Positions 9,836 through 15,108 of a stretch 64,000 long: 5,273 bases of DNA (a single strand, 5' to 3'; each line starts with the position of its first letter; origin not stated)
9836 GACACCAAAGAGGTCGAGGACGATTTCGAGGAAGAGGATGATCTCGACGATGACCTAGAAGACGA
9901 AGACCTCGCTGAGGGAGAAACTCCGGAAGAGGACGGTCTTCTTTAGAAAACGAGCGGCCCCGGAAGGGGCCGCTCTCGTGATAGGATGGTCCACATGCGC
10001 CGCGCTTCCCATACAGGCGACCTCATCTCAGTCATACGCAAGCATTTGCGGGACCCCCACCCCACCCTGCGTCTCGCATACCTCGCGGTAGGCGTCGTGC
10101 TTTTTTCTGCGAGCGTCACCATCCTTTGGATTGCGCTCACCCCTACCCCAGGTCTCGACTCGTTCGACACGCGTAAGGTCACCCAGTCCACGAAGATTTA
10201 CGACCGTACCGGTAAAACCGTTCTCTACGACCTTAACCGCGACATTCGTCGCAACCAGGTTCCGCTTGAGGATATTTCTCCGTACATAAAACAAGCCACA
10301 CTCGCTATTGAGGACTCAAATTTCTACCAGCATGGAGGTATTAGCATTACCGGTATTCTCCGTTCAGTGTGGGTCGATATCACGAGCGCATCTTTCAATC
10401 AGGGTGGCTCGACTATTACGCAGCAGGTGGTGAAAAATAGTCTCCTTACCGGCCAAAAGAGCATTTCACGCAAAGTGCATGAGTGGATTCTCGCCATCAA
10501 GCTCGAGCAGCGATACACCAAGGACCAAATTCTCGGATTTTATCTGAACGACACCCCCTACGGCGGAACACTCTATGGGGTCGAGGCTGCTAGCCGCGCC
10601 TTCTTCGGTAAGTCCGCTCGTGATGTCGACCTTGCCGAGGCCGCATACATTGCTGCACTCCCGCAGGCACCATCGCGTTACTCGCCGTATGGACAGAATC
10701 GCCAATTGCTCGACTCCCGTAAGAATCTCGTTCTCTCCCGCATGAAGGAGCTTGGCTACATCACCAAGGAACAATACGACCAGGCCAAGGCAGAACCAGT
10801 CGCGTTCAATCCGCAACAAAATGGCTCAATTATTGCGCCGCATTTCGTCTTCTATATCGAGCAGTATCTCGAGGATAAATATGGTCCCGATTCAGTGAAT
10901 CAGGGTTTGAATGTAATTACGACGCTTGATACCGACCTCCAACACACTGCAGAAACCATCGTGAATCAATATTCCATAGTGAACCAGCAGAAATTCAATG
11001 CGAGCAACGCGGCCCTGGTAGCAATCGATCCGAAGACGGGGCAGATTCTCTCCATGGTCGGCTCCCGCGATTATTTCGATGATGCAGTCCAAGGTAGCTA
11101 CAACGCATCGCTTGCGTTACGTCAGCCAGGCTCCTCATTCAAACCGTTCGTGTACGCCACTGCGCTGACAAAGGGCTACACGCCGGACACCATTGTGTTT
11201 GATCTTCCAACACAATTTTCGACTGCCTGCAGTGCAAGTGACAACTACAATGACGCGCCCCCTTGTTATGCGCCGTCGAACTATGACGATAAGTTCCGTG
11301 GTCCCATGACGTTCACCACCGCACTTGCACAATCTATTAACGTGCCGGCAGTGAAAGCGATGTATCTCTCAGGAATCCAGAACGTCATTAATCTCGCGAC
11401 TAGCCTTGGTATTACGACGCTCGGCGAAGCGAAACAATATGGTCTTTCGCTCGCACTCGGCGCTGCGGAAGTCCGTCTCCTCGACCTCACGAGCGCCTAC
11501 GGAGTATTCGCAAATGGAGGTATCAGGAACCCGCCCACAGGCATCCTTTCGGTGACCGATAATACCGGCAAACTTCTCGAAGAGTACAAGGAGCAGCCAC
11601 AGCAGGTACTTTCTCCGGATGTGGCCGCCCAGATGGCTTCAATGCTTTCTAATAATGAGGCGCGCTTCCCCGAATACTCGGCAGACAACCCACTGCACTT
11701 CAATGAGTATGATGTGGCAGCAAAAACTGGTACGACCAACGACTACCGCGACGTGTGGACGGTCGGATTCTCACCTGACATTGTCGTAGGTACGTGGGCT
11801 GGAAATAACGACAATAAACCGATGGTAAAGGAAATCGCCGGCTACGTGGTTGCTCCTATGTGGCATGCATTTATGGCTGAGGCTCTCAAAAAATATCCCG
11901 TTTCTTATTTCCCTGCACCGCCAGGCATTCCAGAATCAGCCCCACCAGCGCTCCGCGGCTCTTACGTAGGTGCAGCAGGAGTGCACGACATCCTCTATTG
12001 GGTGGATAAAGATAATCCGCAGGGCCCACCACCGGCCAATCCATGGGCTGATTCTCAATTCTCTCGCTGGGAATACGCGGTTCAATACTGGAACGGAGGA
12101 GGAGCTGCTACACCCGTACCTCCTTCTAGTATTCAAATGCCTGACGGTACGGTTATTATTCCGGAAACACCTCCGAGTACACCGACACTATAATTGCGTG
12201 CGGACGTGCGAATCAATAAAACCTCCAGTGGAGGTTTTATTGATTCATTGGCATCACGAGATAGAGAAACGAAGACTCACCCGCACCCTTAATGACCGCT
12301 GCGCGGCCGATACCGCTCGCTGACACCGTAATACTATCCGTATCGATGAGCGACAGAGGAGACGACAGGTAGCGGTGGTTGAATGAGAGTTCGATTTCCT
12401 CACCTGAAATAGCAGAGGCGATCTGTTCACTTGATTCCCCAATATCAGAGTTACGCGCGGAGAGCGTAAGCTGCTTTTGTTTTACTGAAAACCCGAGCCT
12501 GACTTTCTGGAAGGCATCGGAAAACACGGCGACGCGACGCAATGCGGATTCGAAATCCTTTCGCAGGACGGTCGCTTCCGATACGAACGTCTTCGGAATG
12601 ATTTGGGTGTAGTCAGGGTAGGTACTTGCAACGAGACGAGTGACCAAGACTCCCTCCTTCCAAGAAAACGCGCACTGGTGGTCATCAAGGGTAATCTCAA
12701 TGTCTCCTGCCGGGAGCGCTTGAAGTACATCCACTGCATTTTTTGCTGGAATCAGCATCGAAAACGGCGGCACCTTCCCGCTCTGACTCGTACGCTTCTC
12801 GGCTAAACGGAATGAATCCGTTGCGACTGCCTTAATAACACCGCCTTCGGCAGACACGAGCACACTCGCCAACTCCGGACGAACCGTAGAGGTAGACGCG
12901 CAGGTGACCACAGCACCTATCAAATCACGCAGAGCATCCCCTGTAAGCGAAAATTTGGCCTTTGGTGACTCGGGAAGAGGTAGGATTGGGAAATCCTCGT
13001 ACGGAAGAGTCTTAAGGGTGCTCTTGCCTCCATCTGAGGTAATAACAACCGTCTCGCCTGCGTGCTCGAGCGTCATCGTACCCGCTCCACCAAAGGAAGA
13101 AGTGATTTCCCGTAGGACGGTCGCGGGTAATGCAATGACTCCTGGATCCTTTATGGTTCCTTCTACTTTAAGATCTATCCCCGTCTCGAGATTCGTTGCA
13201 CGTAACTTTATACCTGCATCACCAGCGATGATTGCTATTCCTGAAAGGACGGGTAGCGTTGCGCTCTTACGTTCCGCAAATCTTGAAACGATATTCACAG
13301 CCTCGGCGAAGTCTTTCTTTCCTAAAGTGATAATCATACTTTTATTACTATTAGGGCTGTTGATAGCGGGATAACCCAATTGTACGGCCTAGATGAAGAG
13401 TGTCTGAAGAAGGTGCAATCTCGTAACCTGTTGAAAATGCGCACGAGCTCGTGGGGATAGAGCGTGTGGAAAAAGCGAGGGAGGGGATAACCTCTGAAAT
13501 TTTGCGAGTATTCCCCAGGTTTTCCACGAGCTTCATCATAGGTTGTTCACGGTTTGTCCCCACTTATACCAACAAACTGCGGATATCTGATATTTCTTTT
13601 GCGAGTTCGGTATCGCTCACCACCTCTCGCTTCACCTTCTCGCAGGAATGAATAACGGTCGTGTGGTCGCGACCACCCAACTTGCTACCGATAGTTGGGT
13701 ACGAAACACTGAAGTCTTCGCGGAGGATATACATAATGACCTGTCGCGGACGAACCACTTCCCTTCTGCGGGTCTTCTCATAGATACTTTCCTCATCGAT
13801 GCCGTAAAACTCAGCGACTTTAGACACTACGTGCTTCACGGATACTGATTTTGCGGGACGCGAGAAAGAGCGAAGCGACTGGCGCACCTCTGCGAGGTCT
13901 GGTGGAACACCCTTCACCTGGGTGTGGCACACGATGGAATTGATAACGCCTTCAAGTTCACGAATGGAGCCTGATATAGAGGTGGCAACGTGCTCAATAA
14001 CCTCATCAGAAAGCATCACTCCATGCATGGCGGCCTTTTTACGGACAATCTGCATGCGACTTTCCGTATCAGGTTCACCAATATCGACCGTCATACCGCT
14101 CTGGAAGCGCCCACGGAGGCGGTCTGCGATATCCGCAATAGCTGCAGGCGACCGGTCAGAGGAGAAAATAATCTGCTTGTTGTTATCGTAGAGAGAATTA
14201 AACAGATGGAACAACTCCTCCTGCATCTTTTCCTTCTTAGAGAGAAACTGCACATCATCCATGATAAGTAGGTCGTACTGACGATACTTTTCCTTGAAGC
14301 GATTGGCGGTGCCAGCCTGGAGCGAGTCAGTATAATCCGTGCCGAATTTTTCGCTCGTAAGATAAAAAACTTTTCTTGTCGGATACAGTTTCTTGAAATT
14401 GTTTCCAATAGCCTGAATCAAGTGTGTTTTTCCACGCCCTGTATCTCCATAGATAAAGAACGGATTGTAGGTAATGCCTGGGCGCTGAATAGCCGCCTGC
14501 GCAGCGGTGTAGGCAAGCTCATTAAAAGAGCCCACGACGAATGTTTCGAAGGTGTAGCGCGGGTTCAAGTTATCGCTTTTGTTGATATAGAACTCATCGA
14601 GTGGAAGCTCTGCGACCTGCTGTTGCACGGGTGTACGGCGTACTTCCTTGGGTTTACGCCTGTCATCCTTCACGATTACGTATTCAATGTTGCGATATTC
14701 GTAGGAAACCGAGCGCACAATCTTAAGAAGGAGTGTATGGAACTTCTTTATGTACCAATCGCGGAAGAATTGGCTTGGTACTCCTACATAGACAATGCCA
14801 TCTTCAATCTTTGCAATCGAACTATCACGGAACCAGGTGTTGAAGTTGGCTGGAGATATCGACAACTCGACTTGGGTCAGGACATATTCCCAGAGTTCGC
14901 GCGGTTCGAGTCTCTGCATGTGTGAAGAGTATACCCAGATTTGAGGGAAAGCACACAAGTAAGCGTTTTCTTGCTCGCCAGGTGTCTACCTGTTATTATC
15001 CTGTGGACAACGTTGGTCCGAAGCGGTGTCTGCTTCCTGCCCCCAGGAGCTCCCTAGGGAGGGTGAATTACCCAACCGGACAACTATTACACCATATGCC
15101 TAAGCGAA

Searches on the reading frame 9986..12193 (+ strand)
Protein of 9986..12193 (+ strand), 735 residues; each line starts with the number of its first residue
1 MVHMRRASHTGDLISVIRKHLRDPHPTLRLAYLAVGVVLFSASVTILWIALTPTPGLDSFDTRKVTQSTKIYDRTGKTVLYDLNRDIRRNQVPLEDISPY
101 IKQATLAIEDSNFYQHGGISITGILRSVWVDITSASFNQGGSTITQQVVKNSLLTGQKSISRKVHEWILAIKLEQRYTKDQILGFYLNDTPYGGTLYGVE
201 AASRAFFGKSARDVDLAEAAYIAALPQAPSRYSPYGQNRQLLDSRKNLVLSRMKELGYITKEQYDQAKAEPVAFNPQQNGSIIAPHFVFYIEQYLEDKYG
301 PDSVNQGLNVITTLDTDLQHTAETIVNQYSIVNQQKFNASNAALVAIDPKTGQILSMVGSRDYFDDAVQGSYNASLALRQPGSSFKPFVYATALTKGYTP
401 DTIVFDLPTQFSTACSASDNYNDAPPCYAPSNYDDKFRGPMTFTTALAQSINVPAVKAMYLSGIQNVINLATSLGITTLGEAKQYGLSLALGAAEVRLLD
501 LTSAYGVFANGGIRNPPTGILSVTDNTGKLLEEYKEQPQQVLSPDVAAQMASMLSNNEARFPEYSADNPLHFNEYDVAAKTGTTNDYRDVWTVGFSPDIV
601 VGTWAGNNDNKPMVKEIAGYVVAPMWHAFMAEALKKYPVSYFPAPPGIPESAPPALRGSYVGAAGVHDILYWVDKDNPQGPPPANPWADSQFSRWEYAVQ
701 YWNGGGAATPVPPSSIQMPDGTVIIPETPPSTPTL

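Call 74: search_protein_families(library=pfam, proteins=[window:9986-12193:+], max_evalue=0.00001)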
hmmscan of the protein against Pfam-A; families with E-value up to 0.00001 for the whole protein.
window:9986-12193:+ (735 aa): 2 families
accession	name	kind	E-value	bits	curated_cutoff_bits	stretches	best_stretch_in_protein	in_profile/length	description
PF00912.28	Transgly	-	1e-60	204.7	27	1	79-254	4-178/178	Transglycosylase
PF00905.27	Transpeptidase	-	2.5e-22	79.9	22.1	1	343-605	2-275/299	Penicillin binding protein transpeptidase domain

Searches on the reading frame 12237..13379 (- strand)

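Call 63: search_protein_families(library=pfam, proteins=[window:12237-13379:-], max_evalue=0.00001)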
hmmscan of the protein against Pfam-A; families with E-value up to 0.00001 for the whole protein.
window:12237-13379:- (380 aa): 3 families
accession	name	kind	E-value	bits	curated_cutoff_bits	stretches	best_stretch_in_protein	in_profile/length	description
PF00712.24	DNA_pol3_beta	-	6.6e-25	88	24.4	2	15-134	1-120/120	DNA polymerase III beta subunit, N-terminal domain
PF02768.20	DNA_pol3_beta_3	-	3.5e-23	82.2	27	1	259-378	2-120/121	DNA polymerase III beta subunit, C-terminal domain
PF02767.21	DNA_pol3_beta_2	-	2.1e-15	57.5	27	1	145-256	2-116/116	DNA polymerase III beta subunit, central domain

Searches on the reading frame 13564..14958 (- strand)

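Call 63: search_protein_families(library=pfam, proteins=[window:13564-14958:-], max_evalue=0.00001)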
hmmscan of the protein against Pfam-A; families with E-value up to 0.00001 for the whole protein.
window:13564-14958:- (464 aa): 4 families
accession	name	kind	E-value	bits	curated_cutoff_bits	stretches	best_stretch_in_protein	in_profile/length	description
PF00308.24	Bac_DnaA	-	2.8e-63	213.4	23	1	131-292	1-162/162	Bacterial DnaA ATPAse domain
PF08299.17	Bac_DnaA_C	-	3.1e-25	88.4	31.5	1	375-442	2-69/69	Bacterial dnaA protein helix-turn-helix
PF11638.13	DnaA_N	-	5.8e-11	42.4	24.6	1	21-81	2-63/65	DnaA N-terminal domain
PF01695.23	IstB_IS21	-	5.3e-08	33.1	24.1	1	169-266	97-192/238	IstB-like ATP binding protein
